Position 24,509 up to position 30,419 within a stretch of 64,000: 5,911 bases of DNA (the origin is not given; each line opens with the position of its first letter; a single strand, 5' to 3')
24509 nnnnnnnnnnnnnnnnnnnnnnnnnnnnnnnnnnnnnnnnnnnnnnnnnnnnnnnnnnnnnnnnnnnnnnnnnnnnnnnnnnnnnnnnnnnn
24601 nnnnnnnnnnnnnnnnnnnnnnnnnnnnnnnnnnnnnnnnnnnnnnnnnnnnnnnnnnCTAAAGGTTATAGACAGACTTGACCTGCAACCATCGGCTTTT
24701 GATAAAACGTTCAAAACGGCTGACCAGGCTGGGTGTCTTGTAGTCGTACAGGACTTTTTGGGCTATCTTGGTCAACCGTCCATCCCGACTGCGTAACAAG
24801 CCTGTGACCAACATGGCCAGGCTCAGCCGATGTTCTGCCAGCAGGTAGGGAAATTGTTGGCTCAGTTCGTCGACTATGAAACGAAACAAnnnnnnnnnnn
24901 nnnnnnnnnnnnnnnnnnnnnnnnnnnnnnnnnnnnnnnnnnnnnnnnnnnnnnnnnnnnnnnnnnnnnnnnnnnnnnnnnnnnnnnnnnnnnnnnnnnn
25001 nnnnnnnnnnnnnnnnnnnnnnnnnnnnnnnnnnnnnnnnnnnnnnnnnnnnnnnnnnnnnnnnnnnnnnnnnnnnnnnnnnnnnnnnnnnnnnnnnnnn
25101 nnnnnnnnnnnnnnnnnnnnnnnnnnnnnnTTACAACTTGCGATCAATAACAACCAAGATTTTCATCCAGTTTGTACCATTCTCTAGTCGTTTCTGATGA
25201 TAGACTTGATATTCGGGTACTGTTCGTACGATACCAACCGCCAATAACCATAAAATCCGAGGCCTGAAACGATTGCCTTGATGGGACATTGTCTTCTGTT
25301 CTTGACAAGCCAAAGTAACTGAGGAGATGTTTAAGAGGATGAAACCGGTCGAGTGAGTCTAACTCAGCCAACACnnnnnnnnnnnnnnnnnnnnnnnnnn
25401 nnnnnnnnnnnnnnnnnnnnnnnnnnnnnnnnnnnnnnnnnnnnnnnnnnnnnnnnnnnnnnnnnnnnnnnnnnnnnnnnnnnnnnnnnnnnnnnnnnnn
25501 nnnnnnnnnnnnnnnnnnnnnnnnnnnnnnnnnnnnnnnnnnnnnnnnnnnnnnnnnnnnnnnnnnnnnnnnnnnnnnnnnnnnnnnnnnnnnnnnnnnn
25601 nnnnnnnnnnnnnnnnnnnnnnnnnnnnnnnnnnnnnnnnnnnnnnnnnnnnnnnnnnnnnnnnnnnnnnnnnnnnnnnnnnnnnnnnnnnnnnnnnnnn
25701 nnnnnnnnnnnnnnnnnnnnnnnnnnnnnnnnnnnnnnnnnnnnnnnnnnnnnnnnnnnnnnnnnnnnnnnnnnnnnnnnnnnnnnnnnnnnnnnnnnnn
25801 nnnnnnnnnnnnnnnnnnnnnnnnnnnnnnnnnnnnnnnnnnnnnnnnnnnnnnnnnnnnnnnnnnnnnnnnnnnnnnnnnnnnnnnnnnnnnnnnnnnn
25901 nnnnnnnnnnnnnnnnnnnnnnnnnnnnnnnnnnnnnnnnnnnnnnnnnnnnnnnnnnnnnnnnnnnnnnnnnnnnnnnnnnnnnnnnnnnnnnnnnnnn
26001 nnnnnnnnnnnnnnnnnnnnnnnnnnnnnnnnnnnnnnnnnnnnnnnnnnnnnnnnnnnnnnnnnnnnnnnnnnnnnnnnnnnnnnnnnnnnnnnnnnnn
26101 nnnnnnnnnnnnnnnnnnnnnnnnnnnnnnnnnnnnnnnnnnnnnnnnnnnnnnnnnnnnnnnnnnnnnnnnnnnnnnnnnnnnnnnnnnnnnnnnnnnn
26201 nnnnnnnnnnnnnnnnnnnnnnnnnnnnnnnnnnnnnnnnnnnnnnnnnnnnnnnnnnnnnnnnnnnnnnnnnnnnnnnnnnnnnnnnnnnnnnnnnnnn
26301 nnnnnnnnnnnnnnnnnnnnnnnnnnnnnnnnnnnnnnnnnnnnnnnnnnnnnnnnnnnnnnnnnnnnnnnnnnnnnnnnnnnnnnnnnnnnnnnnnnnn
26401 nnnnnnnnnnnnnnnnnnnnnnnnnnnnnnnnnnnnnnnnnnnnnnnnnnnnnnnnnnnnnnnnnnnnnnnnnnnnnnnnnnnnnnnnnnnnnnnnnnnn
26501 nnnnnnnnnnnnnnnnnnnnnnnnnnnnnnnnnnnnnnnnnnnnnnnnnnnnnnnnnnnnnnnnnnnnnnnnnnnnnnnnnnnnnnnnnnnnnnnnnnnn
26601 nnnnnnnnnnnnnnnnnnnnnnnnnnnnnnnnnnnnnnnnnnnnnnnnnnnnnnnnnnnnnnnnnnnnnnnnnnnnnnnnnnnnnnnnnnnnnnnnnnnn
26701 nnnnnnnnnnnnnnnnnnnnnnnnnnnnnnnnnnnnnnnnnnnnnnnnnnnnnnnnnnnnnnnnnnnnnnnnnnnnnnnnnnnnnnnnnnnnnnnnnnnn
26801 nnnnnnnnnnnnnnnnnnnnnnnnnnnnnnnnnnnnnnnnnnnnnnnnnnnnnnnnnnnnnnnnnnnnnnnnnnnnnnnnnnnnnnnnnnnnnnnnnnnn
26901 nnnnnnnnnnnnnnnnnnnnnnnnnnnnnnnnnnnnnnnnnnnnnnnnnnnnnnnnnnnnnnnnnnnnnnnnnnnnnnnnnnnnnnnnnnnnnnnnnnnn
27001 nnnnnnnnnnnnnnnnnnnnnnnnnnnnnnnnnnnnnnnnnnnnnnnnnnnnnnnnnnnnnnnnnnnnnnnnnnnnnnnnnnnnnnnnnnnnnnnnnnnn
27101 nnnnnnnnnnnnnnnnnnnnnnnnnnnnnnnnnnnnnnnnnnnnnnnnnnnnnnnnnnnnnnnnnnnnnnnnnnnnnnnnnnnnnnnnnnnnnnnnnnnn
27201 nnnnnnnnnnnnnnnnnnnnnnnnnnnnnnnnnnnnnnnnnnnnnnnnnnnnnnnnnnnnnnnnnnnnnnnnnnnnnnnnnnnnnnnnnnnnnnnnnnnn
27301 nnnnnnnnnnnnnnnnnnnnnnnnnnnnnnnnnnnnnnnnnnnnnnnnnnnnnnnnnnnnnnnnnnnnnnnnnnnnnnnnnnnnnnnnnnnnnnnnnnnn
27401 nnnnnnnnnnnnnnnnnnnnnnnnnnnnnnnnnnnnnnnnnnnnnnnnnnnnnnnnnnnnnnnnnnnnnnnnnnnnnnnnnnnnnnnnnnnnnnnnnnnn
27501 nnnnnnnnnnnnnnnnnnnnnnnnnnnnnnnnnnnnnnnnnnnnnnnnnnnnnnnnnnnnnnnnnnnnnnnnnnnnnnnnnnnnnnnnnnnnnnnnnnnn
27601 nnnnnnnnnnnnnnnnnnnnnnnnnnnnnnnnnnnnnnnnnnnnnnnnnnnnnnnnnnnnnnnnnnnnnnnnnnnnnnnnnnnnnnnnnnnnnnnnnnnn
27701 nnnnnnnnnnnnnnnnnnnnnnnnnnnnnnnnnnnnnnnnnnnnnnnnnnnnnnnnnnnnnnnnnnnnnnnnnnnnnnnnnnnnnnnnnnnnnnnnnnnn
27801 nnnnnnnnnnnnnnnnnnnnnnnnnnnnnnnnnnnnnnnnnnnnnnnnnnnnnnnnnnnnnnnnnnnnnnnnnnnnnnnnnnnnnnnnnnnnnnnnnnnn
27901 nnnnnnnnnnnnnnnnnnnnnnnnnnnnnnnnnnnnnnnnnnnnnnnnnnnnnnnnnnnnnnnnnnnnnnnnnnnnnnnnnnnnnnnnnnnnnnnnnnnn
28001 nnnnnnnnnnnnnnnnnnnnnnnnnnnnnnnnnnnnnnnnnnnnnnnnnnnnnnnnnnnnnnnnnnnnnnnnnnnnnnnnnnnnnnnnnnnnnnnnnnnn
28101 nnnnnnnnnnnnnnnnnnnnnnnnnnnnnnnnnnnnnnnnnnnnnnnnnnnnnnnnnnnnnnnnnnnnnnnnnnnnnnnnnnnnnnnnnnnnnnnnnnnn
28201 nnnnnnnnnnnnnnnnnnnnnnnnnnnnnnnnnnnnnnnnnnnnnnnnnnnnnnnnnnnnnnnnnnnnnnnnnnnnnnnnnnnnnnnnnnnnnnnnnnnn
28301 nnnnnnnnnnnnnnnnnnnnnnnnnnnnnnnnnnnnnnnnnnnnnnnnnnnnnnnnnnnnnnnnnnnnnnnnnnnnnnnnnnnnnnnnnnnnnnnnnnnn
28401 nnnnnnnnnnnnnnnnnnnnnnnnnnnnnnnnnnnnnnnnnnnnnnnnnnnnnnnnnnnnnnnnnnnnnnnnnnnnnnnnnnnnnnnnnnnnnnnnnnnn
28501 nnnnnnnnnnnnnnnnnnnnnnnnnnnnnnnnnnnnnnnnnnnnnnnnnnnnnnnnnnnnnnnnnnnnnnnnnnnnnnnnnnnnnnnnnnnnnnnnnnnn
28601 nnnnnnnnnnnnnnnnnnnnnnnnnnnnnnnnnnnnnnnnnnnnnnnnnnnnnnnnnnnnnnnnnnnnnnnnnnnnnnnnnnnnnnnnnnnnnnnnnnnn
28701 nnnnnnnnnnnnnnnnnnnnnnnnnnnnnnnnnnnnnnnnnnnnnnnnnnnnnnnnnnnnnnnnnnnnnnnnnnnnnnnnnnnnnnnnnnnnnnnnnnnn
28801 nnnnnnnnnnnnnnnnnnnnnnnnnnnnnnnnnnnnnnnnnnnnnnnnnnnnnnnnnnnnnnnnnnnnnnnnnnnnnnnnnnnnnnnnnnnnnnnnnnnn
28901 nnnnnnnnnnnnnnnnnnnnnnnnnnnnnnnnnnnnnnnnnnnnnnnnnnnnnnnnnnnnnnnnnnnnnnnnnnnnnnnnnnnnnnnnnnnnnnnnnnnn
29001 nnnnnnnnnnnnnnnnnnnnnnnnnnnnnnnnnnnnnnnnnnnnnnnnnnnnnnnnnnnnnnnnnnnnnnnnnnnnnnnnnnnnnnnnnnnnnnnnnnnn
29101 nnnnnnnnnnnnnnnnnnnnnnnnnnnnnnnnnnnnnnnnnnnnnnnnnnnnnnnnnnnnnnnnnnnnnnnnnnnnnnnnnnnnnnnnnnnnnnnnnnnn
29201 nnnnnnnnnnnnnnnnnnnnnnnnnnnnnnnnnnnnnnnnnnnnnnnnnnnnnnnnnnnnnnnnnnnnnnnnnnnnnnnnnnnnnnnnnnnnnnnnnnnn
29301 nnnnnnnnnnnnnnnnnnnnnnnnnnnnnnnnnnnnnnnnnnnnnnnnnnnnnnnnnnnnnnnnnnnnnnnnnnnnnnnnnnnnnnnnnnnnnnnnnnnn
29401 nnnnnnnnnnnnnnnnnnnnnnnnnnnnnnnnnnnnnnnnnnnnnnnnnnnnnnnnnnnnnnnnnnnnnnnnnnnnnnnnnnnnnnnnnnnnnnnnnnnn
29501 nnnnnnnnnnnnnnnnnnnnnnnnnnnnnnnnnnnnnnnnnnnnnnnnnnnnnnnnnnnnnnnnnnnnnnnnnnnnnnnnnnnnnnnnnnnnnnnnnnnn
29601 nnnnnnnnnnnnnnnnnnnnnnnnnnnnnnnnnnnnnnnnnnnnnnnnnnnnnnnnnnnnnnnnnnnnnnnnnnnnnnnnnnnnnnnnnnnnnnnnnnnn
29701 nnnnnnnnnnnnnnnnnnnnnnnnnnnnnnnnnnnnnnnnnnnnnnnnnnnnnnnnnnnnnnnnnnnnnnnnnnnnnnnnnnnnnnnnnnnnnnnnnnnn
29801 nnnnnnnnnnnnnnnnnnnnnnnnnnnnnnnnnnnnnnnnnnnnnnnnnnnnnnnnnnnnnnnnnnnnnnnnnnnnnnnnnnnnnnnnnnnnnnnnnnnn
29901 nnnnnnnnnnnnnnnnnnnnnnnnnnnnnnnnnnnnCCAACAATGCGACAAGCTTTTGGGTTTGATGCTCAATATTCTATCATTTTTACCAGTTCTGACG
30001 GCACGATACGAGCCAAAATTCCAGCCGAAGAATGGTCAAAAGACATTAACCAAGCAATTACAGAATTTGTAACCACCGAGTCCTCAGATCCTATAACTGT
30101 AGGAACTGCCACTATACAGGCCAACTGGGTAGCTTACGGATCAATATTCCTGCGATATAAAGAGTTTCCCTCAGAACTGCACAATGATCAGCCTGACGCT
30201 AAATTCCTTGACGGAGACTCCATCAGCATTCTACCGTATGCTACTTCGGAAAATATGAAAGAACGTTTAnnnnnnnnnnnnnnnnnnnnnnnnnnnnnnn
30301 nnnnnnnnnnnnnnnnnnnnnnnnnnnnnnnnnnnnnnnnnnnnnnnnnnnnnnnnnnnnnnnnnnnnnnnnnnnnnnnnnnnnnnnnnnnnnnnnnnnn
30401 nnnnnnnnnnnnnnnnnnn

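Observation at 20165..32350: AT-rich block with two nuclease-headed giants, possibly one acquired two-gene unit later split by IS insertion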

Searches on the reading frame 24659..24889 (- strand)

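Call 5: search_protein_families(library=pfam, proteins=[window:24659-24889:-], max_evalue=0.01)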
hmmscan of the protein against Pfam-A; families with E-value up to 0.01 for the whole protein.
window:24659-24889:- (76 aa): 0 families

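Call 60: search_protein_families(library=pfam, proteins=[window:24659-24889:-], max_evalue=5)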
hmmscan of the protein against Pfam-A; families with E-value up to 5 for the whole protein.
window:24659-24889:- (76 aa): 1 family
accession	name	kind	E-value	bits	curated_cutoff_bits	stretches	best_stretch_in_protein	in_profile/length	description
PF08199.16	E2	-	0.17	12.3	25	1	55-68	6-19/37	Bacteriophage E2-like protein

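Call 80: search_protein_families(library=ncbifam, proteins=[window:24659-24889:-], max_evalue=5)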
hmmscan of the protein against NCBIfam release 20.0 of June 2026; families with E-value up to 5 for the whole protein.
window:24659-24889:- (76 aa): 0 families

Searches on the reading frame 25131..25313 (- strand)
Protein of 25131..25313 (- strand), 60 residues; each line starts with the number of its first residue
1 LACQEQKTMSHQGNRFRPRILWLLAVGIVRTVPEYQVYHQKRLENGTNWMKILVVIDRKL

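Call 60: search_protein_families(library=pfam, proteins=[window:25131-25313:-], max_evalue=5)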
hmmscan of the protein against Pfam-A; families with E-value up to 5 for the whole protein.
window:25131-25313:- (60 aa): 0 families

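Call 80: search_protein_families(library=ncbifam, proteins=[window:25131-25313:-], max_evalue=5)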
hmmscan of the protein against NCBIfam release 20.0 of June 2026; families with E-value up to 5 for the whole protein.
window:25131-25313:- (60 aa): 0 families

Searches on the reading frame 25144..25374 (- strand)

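Call 5: search_protein_families(library=pfam, proteins=[window:25144-25374:-], max_evalue=0.01)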
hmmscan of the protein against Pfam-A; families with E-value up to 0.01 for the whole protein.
window:25144-25374:- (76 aa): 0 families

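Call 7: search_protein_families(library=ncbifam, proteins=[window:25144-25374:-], max_evalue=0.01)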
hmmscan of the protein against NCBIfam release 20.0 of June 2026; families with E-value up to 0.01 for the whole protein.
window:25144-25374:- (76 aa): 0 families

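Call 60: search_protein_families(library=pfam, proteins=[window:25144-25374:-], max_evalue=5)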
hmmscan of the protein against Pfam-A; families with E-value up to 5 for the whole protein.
window:25144-25374:- (76 aa): 1 family
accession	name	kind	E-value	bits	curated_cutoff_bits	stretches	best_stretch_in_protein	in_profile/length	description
PF23996.1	DUF7314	-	0.081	13.6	27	1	41-65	19-43/87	Domain of unknown function (DUF7314)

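Call 80: search_protein_families(library=ncbifam, proteins=[window:25144-25374:-], max_evalue=5)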
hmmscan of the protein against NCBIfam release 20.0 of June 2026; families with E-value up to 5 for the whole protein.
window:25144-25374:- (76 aa): 0 families

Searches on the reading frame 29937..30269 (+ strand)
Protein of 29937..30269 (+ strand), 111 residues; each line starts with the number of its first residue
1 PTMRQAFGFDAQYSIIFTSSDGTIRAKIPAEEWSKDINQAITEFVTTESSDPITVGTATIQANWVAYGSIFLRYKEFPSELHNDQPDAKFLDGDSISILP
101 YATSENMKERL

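Call 60: search_protein_families(library=pfam, proteins=[window:29937-30269:+], max_evalue=5)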
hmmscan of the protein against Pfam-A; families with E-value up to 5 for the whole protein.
window:29937-30269:+ (111 aa): 0 families
